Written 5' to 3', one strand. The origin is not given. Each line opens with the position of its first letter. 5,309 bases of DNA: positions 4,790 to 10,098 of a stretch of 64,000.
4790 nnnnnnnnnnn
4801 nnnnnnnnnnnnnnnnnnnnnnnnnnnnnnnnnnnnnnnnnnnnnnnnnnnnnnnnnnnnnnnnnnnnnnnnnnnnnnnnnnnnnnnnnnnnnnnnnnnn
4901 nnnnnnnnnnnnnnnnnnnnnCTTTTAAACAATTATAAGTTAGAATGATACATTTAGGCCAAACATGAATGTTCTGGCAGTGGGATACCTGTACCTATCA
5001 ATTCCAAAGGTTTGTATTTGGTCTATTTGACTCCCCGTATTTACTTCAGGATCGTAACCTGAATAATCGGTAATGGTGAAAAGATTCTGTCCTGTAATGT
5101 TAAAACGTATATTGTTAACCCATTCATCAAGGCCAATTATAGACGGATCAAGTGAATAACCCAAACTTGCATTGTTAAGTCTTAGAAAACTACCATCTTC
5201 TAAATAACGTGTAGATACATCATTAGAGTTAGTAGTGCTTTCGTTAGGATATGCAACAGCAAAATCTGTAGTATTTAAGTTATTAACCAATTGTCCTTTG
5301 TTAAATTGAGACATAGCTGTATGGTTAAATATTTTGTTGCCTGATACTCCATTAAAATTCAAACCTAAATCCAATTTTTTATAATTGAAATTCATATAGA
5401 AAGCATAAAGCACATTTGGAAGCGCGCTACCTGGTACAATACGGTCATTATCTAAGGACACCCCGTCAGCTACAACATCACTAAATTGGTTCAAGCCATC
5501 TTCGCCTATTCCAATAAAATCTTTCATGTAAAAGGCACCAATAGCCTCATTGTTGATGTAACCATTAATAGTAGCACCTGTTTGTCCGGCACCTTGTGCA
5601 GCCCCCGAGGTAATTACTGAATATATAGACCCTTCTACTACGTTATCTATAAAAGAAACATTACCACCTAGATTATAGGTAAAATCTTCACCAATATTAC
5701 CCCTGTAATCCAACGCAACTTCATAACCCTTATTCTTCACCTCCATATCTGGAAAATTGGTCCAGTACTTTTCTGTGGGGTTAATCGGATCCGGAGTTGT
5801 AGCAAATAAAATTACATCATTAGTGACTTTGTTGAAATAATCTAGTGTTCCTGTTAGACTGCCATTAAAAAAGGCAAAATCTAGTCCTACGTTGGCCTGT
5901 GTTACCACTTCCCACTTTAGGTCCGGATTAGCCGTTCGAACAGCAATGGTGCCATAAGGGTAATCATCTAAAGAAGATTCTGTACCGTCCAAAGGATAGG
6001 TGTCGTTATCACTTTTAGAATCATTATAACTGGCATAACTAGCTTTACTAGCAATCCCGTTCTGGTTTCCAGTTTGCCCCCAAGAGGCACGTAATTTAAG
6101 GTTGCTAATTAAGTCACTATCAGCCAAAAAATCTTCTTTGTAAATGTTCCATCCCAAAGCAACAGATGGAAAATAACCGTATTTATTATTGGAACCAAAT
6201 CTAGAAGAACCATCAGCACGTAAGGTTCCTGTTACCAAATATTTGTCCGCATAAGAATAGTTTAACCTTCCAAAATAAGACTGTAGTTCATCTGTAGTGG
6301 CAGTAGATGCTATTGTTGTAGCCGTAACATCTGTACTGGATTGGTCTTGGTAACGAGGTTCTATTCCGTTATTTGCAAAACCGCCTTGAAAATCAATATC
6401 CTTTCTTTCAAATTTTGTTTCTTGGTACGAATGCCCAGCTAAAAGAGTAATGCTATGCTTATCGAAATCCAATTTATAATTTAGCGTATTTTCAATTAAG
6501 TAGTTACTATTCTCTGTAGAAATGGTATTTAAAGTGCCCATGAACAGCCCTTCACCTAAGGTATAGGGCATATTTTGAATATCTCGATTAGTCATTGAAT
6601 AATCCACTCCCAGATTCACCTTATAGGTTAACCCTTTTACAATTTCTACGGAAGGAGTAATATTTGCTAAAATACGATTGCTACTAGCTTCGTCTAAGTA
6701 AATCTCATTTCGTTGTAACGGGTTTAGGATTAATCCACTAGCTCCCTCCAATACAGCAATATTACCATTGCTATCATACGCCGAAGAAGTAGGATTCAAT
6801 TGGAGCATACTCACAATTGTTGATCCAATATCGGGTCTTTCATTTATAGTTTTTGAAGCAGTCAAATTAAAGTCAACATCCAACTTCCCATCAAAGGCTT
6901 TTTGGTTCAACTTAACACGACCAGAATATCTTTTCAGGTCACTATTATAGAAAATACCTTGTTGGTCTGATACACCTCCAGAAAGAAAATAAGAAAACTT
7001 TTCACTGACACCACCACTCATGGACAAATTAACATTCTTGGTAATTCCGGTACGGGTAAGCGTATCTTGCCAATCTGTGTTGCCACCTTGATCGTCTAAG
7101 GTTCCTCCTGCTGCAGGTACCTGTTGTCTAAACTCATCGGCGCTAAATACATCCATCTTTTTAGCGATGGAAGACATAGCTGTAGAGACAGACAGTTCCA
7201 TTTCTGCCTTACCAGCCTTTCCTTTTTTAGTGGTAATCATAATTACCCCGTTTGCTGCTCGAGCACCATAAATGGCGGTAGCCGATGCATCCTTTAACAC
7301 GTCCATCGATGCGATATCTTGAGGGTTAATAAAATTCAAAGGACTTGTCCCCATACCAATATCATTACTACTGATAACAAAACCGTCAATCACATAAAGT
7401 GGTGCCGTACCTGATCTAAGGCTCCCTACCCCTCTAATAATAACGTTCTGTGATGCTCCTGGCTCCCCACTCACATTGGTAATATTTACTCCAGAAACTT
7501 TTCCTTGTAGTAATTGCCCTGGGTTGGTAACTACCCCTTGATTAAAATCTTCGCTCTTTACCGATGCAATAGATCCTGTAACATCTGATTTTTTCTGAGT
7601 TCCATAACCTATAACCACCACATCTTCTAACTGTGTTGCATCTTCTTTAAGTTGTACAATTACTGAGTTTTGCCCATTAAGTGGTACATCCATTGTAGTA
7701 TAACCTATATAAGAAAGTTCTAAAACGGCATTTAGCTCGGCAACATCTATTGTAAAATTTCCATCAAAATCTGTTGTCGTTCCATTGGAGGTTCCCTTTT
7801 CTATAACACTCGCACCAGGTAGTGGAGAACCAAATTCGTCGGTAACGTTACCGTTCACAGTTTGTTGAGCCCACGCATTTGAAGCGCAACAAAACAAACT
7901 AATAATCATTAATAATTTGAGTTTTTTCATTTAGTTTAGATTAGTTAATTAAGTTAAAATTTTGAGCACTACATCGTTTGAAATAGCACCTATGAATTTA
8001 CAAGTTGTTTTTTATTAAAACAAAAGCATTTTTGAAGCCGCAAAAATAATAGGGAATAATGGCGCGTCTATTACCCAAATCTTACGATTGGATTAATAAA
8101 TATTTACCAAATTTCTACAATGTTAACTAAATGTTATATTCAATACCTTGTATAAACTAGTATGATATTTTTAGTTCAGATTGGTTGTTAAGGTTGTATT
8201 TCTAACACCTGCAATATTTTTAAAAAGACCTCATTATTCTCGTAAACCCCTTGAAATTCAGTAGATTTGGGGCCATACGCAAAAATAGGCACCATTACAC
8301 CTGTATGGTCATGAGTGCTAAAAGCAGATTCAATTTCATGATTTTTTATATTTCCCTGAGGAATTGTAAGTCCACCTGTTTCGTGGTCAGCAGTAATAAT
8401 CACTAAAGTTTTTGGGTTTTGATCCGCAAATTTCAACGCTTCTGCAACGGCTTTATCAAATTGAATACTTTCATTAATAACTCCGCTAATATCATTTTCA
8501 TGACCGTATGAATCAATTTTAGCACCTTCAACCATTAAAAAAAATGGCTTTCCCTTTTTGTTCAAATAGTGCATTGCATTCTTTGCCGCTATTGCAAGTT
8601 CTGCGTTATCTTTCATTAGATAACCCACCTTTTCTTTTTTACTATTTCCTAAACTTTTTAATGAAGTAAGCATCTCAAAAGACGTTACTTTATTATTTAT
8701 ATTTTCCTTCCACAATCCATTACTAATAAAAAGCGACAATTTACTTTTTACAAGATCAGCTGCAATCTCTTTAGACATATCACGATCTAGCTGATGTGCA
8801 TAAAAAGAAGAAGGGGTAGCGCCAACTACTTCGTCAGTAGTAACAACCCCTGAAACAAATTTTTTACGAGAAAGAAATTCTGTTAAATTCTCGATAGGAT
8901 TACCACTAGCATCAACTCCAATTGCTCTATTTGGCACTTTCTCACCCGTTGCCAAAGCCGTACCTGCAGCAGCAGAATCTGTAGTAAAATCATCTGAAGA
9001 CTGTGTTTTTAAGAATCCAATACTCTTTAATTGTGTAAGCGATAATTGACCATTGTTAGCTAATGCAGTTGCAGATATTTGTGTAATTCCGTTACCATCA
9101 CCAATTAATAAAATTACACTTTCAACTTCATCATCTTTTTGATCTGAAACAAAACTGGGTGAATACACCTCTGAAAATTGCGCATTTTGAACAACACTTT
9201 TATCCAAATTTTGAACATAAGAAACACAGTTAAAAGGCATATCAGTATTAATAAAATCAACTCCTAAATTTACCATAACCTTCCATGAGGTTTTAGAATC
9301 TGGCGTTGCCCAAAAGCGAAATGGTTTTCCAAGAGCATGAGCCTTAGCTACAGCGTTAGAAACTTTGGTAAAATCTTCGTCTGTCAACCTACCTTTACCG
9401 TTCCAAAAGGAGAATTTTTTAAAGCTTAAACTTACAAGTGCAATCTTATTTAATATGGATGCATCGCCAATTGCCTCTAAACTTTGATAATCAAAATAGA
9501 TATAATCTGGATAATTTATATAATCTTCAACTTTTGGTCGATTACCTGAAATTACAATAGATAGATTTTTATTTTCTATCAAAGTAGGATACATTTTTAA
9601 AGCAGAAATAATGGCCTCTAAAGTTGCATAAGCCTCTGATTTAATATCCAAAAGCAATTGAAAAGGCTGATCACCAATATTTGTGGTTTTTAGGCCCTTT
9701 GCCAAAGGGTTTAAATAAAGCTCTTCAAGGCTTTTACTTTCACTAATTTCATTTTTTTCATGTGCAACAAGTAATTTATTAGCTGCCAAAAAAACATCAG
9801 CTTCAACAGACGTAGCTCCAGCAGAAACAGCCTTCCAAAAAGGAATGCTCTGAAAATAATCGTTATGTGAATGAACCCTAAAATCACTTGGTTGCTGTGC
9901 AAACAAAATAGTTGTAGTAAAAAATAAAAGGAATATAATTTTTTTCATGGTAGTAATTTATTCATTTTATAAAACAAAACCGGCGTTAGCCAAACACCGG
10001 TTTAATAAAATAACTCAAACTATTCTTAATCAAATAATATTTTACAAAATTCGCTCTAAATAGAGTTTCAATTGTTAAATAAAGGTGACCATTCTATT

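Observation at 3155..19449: Top candidate: SusCD + phosphoesterases + ethanolamine gamma-glutamylation genes in one co-oriented run, a putative phospholipid head-group (N+P) scavenging system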

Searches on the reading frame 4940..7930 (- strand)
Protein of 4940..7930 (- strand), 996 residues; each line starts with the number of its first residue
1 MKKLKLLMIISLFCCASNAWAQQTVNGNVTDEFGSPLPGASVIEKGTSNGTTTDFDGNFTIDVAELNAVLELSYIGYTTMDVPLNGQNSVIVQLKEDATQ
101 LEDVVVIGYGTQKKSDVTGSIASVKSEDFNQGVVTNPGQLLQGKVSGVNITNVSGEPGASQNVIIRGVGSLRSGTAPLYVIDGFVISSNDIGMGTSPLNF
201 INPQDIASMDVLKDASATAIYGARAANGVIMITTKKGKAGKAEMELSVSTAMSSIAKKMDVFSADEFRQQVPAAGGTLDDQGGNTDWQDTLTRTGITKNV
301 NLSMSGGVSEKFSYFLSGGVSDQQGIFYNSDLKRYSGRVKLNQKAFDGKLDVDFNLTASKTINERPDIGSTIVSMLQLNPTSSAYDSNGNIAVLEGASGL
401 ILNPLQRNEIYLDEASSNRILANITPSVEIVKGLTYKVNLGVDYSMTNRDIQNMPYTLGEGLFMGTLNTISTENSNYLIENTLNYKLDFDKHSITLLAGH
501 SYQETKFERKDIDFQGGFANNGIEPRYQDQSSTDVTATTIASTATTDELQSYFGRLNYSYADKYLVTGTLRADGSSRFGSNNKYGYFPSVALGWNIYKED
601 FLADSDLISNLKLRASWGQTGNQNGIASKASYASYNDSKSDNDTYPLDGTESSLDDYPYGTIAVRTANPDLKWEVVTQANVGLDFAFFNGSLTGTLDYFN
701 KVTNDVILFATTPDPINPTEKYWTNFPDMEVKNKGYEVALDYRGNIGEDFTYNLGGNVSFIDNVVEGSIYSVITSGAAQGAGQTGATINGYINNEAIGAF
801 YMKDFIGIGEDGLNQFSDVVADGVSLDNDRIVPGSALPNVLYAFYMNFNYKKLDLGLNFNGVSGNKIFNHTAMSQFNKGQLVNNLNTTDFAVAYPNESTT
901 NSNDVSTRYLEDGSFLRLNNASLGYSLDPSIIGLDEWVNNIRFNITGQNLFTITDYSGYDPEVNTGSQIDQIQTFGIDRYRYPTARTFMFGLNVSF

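Call 3: search_protein_families(library=pfam, proteins=[window:4940-7930:-])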
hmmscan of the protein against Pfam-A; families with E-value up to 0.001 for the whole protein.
window:4940-7930:- (996 aa): 5 families
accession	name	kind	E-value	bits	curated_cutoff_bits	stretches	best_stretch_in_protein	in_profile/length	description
PF00593.30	TonB_dep_Rec_b-barrel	-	8.1e-21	75.8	27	1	434-950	75-436/436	TonB dependent receptor-like, beta-barrel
PF07715.20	Plug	-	6.1e-20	72.2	23.9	1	113-229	1-107/107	TonB-dependent Receptor Plug Domain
PF13715.12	CarbopepD_reg_2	-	3.1e-18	66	32.2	1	25-106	1-88/88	CarboxypepD_reg-like domain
PF13620.12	CarboxypepD_reg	-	1.5e-09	38.5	32.3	1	24-82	1-64/82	Carboxypeptidase regulatory-like domain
PF15976.11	CooC_C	-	0.00074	19.9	29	0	23-95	17-88/93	CS1-pili formation C-terminal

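Call 4: search_protein_families(library=ncbifam, proteins=[window:4940-7930:-])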
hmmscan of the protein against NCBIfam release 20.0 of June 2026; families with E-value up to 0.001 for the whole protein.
window:4940-7930:- (996 aa): 2 families
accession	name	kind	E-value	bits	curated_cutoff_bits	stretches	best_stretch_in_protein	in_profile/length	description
TIGR04056.1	OMP_RagA_SusC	subfamily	1.3e-238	795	368.25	1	23-996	1-981/981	SusC/RagA family TonB-linked outer membrane protein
TIGR04057.1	SusC_RagA_signa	signature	1.3e-18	66.5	46.2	1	205-235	1-31/31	SusC/RagA subfamily TonB-dependent outer membrane receptor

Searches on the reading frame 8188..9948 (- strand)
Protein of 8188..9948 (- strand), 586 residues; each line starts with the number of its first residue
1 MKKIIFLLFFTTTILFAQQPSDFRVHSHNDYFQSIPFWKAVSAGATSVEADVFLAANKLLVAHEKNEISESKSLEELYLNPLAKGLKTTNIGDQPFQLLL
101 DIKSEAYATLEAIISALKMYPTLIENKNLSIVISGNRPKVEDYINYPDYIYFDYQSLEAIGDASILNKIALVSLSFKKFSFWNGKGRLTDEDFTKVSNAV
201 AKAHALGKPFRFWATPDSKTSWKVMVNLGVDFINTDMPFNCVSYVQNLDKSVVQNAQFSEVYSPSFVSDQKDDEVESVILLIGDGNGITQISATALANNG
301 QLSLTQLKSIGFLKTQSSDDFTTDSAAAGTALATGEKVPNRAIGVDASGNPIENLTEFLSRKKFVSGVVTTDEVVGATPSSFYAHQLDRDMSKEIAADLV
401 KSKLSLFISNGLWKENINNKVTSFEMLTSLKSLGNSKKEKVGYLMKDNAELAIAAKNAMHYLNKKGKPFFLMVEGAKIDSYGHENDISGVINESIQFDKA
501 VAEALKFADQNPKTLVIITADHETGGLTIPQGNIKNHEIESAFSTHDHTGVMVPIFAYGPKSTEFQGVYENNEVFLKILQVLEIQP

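Call 3: search_protein_families(library=pfam, proteins=[window:8188-9948:-])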
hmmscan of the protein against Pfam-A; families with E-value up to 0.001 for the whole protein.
window:8188-9948:- (586 aa): 3 families
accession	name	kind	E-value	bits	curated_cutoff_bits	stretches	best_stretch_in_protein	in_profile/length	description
PF00245.25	Alk_phosphatase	-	2.8e-52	178.5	24.4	3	451-530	240-323/423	Alkaline phosphatase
PF01676.23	Metalloenzyme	-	1.2e-10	41.8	24.3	1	446-564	126-227/252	Metalloenzyme superfamily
PF13653.12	GDPD_2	-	2.3e-08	34.7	27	1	209-236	1-27/30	Glycerophosphoryl diester phosphodiesterase family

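Call 4: search_protein_families(library=ncbifam, proteins=[window:8188-9948:-])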
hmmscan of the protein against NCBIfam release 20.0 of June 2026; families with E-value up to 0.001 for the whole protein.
window:8188-9948:- (586 aa): 3 families
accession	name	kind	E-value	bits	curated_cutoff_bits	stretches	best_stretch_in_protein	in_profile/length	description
NF007810.0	PRK10518.1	equivalog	2.6e-39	135.3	540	2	445-584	322-478/482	alkaline phosphatase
NF003766.0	PRK05362.1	equivalog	7.9e-06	24.9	256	1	459-578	271-372/396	phosphopentomutase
TIGR00306.2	apgM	subfamily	0.00046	19.3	320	0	451-524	276-349/403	2,3-bisphosphoglycerate-independent phosphoglycerate mutase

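Call 24: search_solved_structures(query=window:8188-9948:-, max_evalue=0.01)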
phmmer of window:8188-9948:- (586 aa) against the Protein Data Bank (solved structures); distinct sequences matched with E-value up to 0.01: 58.
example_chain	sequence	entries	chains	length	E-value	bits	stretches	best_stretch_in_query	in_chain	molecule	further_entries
2w5v_A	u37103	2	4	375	2.1e-59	204.8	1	276-582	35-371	ALKALINE PHOSPHATASE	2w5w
2w5x_A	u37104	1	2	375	2.8e-59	204.4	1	276-582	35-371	ALKALINE PHOSPHATASE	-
2iuc_B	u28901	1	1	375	4.1e-59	203.9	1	276-582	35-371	ALKALINE PHOSPHATASE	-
2iuc_A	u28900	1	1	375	8.3e-59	202.8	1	276-582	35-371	ALKALINE PHOSPHATASE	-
3e2d_A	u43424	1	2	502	8.3e-32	113.7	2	274-430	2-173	Alkaline phosphatase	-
7qow_A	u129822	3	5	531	8.9e-32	113.6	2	273-430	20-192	Alkaline phosphatase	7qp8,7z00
6t26_A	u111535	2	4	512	1.1e-31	113.3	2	274-430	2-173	Alkaline phosphatase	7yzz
3a52_A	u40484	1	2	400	1.3e-31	113.1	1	279-530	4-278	Cold-active alkaline phosphatase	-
6qsq_A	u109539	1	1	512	1.4e-31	113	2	274-430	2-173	Alkaline phosphatase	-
3wbh_A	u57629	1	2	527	8.3e-31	110.4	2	273-412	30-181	Alkaline phosphatase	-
7tm9_A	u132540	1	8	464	1.3e-27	99.9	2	451-562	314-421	Bacterial alkaline phosphatase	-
1aja_A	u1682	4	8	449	3.5e-26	95.2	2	452-575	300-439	ALKALINE PHOSPHATASE | ALKALINE PHOSPHATASE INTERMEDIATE II OF HOLO ENZYME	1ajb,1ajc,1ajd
1kh7_A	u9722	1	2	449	4.1e-26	95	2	452-575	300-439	alkaline phosphatase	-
36py_C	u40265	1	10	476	4.2e-26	94.9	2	451-584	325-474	Alkaline phosphatase H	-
3bdg_B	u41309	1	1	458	3.3e-25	92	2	452-575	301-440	Alkaline phosphatase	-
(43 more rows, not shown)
